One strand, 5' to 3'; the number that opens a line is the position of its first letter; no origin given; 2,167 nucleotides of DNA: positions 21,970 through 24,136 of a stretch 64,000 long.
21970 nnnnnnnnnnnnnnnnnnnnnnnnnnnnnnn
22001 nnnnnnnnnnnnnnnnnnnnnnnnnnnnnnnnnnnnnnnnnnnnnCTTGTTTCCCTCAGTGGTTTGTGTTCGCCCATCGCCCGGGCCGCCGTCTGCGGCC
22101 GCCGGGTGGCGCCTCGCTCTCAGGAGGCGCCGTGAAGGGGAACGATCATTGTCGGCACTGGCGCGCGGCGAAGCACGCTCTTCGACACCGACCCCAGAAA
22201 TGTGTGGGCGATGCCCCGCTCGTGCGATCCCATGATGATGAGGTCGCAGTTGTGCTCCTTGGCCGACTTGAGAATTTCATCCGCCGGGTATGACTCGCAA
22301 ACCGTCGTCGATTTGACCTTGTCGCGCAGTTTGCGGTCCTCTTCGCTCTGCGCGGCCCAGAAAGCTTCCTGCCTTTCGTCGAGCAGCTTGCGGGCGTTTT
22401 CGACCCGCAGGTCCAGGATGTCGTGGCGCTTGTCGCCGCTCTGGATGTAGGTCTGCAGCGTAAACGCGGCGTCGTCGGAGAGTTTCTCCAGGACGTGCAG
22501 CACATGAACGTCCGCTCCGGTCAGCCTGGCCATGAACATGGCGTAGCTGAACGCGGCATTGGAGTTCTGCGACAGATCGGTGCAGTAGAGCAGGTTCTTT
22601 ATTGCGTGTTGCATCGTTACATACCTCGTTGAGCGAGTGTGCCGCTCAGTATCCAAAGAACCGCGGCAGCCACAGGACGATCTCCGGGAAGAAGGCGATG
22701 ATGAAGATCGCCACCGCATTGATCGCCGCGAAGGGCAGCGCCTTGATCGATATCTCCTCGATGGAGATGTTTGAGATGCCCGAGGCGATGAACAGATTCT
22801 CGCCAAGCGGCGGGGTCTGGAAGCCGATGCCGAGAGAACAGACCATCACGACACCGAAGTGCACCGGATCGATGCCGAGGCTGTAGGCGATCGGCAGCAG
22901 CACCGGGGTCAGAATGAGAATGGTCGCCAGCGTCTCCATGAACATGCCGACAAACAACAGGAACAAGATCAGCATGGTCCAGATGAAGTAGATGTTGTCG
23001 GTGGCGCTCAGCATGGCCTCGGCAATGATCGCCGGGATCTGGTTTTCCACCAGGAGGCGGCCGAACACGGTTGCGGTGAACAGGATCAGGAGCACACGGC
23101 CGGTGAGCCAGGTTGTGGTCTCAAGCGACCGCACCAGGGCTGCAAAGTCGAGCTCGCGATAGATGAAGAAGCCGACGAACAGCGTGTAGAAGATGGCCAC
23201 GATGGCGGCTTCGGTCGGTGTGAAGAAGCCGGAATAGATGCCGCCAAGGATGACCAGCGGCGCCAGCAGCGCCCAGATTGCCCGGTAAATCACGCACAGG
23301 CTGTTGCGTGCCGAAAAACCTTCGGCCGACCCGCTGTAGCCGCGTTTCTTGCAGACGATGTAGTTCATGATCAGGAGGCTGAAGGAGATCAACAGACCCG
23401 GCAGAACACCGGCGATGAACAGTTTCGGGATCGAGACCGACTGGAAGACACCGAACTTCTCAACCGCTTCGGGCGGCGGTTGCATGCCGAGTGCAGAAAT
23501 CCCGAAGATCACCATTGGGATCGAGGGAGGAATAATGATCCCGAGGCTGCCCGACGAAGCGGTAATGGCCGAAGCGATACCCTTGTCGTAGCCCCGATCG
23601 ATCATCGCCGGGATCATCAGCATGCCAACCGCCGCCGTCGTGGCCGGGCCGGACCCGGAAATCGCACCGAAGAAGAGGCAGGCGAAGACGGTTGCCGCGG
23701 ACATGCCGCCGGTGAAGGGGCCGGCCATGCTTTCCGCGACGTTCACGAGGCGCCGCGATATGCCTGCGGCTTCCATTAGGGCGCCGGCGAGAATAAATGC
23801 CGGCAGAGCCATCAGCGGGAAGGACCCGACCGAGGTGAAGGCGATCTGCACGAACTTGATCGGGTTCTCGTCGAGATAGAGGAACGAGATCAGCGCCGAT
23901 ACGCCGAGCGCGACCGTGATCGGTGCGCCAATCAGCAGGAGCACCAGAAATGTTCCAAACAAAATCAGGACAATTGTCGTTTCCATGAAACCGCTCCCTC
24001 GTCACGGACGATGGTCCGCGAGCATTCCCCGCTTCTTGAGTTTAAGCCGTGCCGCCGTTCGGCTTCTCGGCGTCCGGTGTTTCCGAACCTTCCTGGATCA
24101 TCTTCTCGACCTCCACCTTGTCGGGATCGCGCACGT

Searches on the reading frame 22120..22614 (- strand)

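Call 26: search_protein_families(library=ncbifam, proteins=[window:22120-22614:-], max_evalue=0.001)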
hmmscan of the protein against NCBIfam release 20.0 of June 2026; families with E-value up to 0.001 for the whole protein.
window:22120-22614:- (164 aa): 4 families
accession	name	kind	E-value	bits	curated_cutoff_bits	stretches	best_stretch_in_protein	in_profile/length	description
NF011581.0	PRK15005.1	equivalog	1e-08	35.5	166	1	21-158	20-143/144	universal stress protein UspF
NF012000.0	PRK15456.1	equivalog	2.1e-08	34.3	189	1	18-158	17-141/142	universal stress protein UspG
NF008380.0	PRK11175.1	equivalog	6.4e-06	25.3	227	1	5-158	4-145/313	universal stress protein UspE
NF007512.0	PRK10116.1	equivalog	4.4e-05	23.6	167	1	71-162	54-141/142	universal stress protein UspC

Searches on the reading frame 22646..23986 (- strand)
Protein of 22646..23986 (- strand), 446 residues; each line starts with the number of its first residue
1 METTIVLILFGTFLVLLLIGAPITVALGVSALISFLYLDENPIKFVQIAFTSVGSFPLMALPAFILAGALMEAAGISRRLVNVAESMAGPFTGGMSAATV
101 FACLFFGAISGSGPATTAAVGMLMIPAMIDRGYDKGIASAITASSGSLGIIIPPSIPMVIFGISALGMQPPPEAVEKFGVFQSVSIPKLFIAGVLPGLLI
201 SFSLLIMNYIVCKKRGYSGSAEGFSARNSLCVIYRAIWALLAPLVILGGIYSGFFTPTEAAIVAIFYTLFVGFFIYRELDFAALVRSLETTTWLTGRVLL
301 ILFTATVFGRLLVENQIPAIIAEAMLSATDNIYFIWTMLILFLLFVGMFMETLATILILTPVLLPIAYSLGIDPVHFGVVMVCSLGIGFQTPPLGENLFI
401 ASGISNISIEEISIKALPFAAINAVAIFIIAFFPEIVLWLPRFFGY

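Call 26: search_protein_families(library=ncbifam, proteins=[window:22646-23986:-], max_evalue=0.001)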
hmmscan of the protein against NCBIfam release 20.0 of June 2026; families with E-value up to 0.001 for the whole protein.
window:22646-23986:- (446 aa): 3 families
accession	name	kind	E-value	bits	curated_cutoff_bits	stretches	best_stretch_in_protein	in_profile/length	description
TIGR00786.1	dctM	subfamily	1.5e-118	396.1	268.45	1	20-441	1-405/405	TRAP transporter large permease subunit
NF011634.1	PRK15060.1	equivalog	5e-66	223.5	800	1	6-438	3-418/425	2,3-diketo-L-gulonate TRAP transporter large permease YiaN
TIGR02123.1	TRAP_fused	subfamily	2.7e-22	79.2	320.65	1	60-438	170-536/615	TRAP transporter fused permease subunit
